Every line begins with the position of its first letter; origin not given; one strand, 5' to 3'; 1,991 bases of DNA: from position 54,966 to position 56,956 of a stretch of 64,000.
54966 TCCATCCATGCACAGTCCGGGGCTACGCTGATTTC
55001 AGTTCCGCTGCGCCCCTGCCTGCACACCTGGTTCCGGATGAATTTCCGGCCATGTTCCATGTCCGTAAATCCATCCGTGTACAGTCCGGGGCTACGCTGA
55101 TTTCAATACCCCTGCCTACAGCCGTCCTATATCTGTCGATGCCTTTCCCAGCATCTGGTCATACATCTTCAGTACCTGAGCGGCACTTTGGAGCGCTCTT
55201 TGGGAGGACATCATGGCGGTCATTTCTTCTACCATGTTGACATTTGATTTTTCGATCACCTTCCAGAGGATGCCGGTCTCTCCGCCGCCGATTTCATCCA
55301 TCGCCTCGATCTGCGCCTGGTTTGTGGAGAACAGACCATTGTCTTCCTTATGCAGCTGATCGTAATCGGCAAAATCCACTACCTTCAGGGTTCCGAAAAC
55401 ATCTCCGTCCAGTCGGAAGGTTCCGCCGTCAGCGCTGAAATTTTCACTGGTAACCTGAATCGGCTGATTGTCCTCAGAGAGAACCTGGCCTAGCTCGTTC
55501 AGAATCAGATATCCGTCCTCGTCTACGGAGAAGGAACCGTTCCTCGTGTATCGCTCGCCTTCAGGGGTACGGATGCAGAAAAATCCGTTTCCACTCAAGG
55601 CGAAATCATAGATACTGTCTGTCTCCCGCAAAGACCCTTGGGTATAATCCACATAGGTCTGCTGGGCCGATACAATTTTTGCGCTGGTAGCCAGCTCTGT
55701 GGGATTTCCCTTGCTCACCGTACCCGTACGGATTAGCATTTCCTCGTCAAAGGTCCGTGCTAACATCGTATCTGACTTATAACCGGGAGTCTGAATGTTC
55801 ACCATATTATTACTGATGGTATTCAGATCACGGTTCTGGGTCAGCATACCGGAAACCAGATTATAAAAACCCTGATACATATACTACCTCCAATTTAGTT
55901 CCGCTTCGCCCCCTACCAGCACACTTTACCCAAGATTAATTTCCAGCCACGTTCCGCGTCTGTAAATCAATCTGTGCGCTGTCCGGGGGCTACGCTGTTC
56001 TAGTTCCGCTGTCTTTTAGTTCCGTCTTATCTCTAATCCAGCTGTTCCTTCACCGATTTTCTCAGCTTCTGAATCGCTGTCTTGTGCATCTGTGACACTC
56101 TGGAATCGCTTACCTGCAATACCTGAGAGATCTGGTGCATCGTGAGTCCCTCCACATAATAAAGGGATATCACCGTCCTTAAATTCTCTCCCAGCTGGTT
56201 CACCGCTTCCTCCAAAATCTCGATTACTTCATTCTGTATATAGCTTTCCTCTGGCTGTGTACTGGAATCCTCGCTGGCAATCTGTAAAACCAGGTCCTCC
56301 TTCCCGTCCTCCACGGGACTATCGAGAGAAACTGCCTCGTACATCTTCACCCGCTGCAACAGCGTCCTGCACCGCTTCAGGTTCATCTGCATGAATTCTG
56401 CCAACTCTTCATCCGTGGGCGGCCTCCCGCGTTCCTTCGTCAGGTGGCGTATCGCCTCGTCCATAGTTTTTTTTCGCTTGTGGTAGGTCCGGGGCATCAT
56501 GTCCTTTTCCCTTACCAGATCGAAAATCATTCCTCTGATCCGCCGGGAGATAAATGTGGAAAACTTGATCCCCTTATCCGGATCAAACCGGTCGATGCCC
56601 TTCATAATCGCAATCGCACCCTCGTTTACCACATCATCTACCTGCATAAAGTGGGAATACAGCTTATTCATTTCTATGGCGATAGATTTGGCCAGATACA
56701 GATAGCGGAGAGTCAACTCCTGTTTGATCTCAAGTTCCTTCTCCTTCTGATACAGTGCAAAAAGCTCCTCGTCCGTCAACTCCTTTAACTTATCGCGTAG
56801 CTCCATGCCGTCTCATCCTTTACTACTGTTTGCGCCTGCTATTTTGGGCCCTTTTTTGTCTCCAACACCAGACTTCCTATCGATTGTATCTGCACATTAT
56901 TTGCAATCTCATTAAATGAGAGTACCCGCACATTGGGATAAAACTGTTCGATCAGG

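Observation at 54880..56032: A ~107-nt GGA-rich element repeated three times in the leaders of the flgF and flgG rod genes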

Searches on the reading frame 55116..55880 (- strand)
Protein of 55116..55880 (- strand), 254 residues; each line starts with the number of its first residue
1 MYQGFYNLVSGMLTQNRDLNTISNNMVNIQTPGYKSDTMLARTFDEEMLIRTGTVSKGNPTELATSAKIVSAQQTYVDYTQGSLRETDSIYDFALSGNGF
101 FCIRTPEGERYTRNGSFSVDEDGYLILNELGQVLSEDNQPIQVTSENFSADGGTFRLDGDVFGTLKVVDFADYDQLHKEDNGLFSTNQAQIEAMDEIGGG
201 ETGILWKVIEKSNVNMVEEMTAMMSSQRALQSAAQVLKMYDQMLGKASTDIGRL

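Call 16: find_homologous_proteins(query=window:55116-55880:-)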
Query window:55116-55880:- (254 aa): 1566 proteins with E <= 0.001 among 1787 candidates; the best 120 are listed.
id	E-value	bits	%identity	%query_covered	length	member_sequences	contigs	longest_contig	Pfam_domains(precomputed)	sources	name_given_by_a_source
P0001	7.0e-161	551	99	100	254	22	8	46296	PF06429.19,PF00460.26,PF22692.2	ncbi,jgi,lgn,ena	jgi:flagellar basal-body rod protein FlgG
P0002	1.3e-160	550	99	100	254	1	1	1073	PF06429.19,PF00460.26,PF22692.2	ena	-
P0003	1.2e-150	518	92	100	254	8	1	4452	PF06429.19,PF22692.2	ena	-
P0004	6.0e-149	512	91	100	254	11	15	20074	PF06429.19,PF22692.2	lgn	-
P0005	3.9e-148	509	91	100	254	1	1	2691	PF06429.19,PF22692.2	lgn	-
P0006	1.4e-147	508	90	100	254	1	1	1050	PF06429.19,PF22692.2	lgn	-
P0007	2.0e-147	507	91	100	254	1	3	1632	PF06429.19,PF00460.26,PF22692.2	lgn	-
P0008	2.4e-147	507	91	100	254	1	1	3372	PF06429.19,PF00460.26,PF22692.2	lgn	-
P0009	8.0e-146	502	89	100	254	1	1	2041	PF06429.19,PF22692.2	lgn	-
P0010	1.9e-145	501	89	100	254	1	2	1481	PF06429.19,PF22692.2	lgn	-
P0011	1.4e-131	455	82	100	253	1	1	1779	PF06429.19,PF22692.2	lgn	-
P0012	3.2e-107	376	68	100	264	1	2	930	PF06429.19,PF22692.2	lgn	-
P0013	4.6e-105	369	65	100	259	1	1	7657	PF06429.19,PF00460.26,PF22692.2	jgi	-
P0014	6.0e-105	368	66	100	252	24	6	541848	PF06429.19,PF00460.26,PF22692.2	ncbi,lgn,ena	-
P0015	4.8e-104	365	68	100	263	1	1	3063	PF06429.19,PF00460.26,PF22692.2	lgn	-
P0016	4.6e-103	362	67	100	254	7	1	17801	PF06429.19,PF00460.26,PF22692.2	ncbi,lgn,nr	ncbi:MAG: flagellar hook-basal body protein [Lachnospiraceae bacterium]|nr:flagellar hook-basal body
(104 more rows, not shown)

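Call 17: find_encoding_contigs(protein=P0001, flank=3000, max_places=8)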
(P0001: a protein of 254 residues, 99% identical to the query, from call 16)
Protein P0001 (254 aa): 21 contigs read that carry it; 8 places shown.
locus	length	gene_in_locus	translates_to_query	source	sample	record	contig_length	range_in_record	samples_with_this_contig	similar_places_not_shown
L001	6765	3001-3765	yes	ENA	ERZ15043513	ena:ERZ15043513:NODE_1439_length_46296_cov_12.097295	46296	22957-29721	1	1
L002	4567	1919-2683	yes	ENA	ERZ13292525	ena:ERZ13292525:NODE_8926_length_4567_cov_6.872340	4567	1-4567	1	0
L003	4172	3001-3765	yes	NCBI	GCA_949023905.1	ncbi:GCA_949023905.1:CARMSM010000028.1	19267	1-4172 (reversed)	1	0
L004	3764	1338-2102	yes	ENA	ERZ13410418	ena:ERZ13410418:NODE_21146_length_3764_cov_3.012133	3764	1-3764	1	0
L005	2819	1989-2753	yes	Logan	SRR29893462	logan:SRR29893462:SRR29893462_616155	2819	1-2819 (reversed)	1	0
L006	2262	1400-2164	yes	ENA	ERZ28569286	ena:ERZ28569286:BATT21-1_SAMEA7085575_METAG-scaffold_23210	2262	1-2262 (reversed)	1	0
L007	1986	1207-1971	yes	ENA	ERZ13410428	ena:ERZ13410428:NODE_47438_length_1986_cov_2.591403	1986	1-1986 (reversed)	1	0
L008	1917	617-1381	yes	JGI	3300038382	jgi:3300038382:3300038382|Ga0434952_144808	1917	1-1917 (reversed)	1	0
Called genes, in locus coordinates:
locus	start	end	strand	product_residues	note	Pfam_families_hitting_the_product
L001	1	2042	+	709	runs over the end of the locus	PF00771:FHIPEP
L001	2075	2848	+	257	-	PF04542:Sigma70_r2, PF04539:Sigma70_r3, PF04545:Sigma70_r4, PF08281:Sigma70_r4_2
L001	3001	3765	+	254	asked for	PF00460:Flg_bb_rod (weak), PF22692:LlgE_F_G_D1, PF06429:Flg_bbr_C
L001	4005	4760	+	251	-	PF00460:Flg_bb_rod (weak), PF22692:LlgE_F_G_D1 (weak), PF06429:Flg_bbr_C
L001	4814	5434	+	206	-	PF04509:CheC (weak), PF13690:CheX, PF04509:CheC (weak)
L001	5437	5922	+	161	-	PF03975:CheD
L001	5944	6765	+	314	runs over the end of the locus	PF01584:CheW, PF00072:Response_reg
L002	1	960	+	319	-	?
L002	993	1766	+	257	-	PF04542:Sigma70_r2, PF04539:Sigma70_r3, PF04545:Sigma70_r4, PF08281:Sigma70_r4_2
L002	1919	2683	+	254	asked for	PF00460:Flg_bb_rod (weak), PF22692:LlgE_F_G_D1, PF06429:Flg_bbr_C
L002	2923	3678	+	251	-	PF00460:Flg_bb_rod (weak), PF22692:LlgE_F_G_D1 (weak), PF06429:Flg_bbr_C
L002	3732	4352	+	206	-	PF04509:CheC (weak), PF13690:CheX, PF04509:CheC (weak)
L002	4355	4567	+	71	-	?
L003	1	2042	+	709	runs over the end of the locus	PF00771:FHIPEP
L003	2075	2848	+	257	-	PF04542:Sigma70_r2, PF04539:Sigma70_r3, PF04545:Sigma70_r4, PF08281:Sigma70_r4_2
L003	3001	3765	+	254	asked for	PF00460:Flg_bb_rod (weak), PF22692:LlgE_F_G_D1, PF06429:Flg_bbr_C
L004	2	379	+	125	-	?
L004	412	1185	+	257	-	PF04542:Sigma70_r2, PF04539:Sigma70_r3, PF04545:Sigma70_r4, PF08281:Sigma70_r4_2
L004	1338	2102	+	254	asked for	PF00460:Flg_bb_rod (weak), PF22692:LlgE_F_G_D1, PF06429:Flg_bbr_C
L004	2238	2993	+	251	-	PF00460:Flg_bb_rod (weak), PF22692:LlgE_F_G_D1 (weak), PF06429:Flg_bbr_C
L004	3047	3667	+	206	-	PF04509:CheC (weak), PF13690:CheX, PF04509:CheC (weak)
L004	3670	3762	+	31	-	?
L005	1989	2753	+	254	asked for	PF00460:Flg_bb_rod (weak), PF22692:LlgE_F_G_D1, PF06429:Flg_bbr_C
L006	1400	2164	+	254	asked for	PF00460:Flg_bb_rod (weak), PF22692:LlgE_F_G_D1, PF06429:Flg_bbr_C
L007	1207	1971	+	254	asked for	PF00460:Flg_bb_rod (weak), PF22692:LlgE_F_G_D1, PF06429:Flg_bbr_C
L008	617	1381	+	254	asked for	PF00460:Flg_bb_rod (weak), PF22692:LlgE_F_G_D1, PF06429:Flg_bbr_C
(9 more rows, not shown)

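Call 18: find_encoding_contigs(protein=P0004, flank=3000, max_places=10)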
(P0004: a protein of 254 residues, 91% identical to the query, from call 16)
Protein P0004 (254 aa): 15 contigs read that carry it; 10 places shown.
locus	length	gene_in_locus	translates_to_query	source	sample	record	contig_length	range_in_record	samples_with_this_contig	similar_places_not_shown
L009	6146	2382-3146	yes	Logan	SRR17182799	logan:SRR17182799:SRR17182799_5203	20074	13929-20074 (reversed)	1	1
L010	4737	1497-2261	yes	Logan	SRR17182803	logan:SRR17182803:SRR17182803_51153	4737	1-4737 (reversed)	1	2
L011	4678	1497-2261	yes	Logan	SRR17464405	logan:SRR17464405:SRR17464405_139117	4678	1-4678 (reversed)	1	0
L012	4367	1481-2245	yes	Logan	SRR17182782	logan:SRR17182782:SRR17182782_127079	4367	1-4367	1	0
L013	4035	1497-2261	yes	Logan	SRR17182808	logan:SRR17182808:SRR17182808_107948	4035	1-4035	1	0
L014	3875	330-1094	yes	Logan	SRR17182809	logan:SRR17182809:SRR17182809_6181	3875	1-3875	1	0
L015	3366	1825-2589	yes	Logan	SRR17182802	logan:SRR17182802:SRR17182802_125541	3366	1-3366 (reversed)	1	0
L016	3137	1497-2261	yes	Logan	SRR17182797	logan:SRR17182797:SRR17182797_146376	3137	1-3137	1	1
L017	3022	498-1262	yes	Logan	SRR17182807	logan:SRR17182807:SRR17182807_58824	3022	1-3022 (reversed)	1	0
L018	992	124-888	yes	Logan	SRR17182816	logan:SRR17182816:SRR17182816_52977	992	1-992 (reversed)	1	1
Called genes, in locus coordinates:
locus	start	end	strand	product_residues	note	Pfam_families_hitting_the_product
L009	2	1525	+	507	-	?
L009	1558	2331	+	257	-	PF04542:Sigma70_r2, PF04539:Sigma70_r3, PF04545:Sigma70_r4, PF08281:Sigma70_r4_2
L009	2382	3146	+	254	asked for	PF22692:LlgE_F_G_D1, PF06429:Flg_bbr_C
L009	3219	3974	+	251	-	PF00460:Flg_bb_rod (faint), PF22692:LlgE_F_G_D1 (faint), PF06429:Flg_bbr_C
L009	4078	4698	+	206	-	PF04509:CheC (weak), PF13690:CheX (weak), PF04509:CheC (weak)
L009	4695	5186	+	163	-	PF03975:CheD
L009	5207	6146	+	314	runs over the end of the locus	PF01584:CheW, PF00072:Response_reg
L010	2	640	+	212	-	?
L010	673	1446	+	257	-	PF04542:Sigma70_r2, PF04539:Sigma70_r3, PF04545:Sigma70_r4, PF08281:Sigma70_r4_2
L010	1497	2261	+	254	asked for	PF22692:LlgE_F_G_D1, PF06429:Flg_bbr_C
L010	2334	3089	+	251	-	PF00460:Flg_bb_rod (faint), PF22692:LlgE_F_G_D1 (faint), PF06429:Flg_bbr_C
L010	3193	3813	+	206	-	PF04509:CheC (weak), PF13690:CheX (weak), PF04509:CheC (weak)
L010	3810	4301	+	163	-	PF03975:CheD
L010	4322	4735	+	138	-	?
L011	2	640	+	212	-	?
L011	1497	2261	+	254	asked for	PF22692:LlgE_F_G_D1, PF06429:Flg_bbr_C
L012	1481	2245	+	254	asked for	PF22692:LlgE_F_G_D1, PF06429:Flg_bbr_C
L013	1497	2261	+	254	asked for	PF22692:LlgE_F_G_D1, PF06429:Flg_bbr_C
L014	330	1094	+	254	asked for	PF22692:LlgE_F_G_D1, PF06429:Flg_bbr_C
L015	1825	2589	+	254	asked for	PF22692:LlgE_F_G_D1, PF06429:Flg_bbr_C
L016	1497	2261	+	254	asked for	PF22692:LlgE_F_G_D1, PF06429:Flg_bbr_C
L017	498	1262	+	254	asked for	PF22692:LlgE_F_G_D1, PF06429:Flg_bbr_C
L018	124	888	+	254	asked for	PF22692:LlgE_F_G_D1, PF06429:Flg_bbr_C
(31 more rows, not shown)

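Call 19: find_encoding_contigs(protein=P0003, flank=3000, max_places=4)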
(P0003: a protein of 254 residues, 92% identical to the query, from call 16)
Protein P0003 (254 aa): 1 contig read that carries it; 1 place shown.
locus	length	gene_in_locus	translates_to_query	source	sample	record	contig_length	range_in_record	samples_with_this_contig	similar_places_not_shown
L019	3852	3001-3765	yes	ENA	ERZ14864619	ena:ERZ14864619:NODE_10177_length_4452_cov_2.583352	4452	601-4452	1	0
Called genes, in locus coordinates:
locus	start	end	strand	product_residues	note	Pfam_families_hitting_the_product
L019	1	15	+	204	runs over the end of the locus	?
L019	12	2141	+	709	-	PF00771:FHIPEP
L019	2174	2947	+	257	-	PF04542:Sigma70_r2, PF04539:Sigma70_r3, PF04545:Sigma70_r4, PF08281:Sigma70_r4_2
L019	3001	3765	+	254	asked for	PF22692:LlgE_F_G_D1, PF06429:Flg_bbr_C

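Call 26: find_encoding_contigs(protein=P0011, flank=3000, max_places=3)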
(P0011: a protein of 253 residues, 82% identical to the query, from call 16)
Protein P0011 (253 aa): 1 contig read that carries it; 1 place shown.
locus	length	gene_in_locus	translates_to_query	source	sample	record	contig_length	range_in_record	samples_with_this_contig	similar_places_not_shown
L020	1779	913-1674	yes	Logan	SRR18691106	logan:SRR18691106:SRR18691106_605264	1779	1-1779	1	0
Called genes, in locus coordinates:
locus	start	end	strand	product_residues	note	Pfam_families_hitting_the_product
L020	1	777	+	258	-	?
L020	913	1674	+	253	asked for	PF22692:LlgE_F_G_D1, PF06429:Flg_bbr_C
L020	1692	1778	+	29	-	?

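Call 27: find_encoding_contigs(protein=P0014, flank=3000, max_places=3)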
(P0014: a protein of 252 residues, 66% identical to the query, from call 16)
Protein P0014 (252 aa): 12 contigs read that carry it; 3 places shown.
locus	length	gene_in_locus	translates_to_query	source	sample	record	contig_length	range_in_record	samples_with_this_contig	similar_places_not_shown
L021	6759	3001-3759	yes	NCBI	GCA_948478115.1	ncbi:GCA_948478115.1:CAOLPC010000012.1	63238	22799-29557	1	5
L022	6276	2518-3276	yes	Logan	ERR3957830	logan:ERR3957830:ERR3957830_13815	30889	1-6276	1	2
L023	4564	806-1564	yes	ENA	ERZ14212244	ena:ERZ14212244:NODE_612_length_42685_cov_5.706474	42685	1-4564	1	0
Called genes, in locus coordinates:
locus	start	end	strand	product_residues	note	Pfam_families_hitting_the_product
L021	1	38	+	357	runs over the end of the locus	PF01312:Bac_export_2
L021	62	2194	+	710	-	PF00771:FHIPEP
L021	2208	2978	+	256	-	PF04542:Sigma70_r2, PF04539:Sigma70_r3, PF08281:Sigma70_r4_2 (weak), PF04545:Sigma70_r4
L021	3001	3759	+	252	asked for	PF00460:Flg_bb_rod (weak), PF22692:LlgE_F_G_D1, PF06429:Flg_bbr_C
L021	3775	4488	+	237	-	PF22692:LlgE_F_G_D1 (weak), PF06429:Flg_bbr_C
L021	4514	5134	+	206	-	PF04509:CheC (weak), PF13690:CheX (weak), PF04509:CheC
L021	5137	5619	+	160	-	PF03975:CheD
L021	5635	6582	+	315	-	PF01584:CheW, PF00072:Response_reg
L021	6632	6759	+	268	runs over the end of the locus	-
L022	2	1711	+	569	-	?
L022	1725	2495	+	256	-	PF04542:Sigma70_r2, PF04539:Sigma70_r3, PF08281:Sigma70_r4_2 (weak), PF04545:Sigma70_r4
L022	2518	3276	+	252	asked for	PF00460:Flg_bb_rod (weak), PF22692:LlgE_F_G_D1, PF06429:Flg_bbr_C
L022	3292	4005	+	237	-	PF22692:LlgE_F_G_D1 (weak), PF06429:Flg_bbr_C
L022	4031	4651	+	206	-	PF04509:CheC (weak), PF13690:CheX (weak), PF04509:CheC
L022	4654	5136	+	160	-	PF03975:CheD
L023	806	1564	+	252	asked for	PF00460:Flg_bb_rod (weak), PF22692:LlgE_F_G_D1, PF06429:Flg_bbr_C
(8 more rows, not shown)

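Call 28: find_encoding_contigs(protein=P0016, flank=3000, max_places=3)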
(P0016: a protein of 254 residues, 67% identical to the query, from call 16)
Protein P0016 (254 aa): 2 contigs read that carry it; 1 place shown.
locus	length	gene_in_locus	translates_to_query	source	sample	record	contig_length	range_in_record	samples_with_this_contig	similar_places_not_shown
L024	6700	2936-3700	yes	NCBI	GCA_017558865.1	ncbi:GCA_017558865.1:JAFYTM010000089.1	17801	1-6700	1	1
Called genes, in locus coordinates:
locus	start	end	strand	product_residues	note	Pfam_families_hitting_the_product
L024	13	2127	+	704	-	PF00771:FHIPEP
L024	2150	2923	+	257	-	PF04542:Sigma70_r2, PF04539:Sigma70_r3 (weak), PF04545:Sigma70_r4, PF08281:Sigma70_r4_2 (weak)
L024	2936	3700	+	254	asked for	PF00460:Flg_bb_rod (weak), PF22692:LlgE_F_G_D1, PF06429:Flg_bbr_C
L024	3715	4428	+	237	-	PF00460:Flg_bb_rod (weak), PF22692:LlgE_F_G_D1 (weak), PF06429:Flg_bbr_C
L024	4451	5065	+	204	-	PF04509:CheC (weak), PF13690:CheX (weak), PF04509:CheC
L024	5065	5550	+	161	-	PF03975:CheD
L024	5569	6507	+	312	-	PF01584:CheW, PF00072:Response_reg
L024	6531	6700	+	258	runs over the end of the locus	PF00142:Fer4_NifH (weak), PF01656:CbiA, PF02374:ArsA_ATPase, PF06564:CBP_BcsQ, PF09140:MipZ (weak), PF10609:ParA, PF13614:AAA_31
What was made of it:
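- Relatives at 66% identity have 12-25-nt gaps (calls 27, 28).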

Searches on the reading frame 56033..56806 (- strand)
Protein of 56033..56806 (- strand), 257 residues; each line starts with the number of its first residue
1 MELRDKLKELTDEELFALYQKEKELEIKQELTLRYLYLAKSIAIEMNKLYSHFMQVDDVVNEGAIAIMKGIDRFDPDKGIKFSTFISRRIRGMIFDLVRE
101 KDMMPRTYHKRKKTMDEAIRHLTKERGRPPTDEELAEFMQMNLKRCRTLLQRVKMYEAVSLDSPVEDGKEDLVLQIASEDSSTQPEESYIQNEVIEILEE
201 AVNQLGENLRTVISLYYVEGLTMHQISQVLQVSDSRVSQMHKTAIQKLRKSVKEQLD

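Call 96: search_protein_families(library=pfam, proteins=[window:56033-56806:-], max_evalue=0.00001)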
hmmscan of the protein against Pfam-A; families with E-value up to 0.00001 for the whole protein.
window:56033-56806:- (257 aa): 4 families
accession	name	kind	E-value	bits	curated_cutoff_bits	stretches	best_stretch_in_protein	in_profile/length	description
PF04545.22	Sigma70_r4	-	2e-14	53.3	24.1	1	202-250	2-50/50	Sigma-70, region 4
PF04542.20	Sigma70_r2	-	7e-12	45.4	24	1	36-101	6-68/71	Sigma-70 region 2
PF04539.22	Sigma70_r3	-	1.4e-10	41.6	25.3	1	117-187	8-76/78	Sigma-70 region 3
PF08281.18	Sigma70_r4_2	-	8.7e-10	38.5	25.7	1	196-248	2-54/54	Sigma-70, region 4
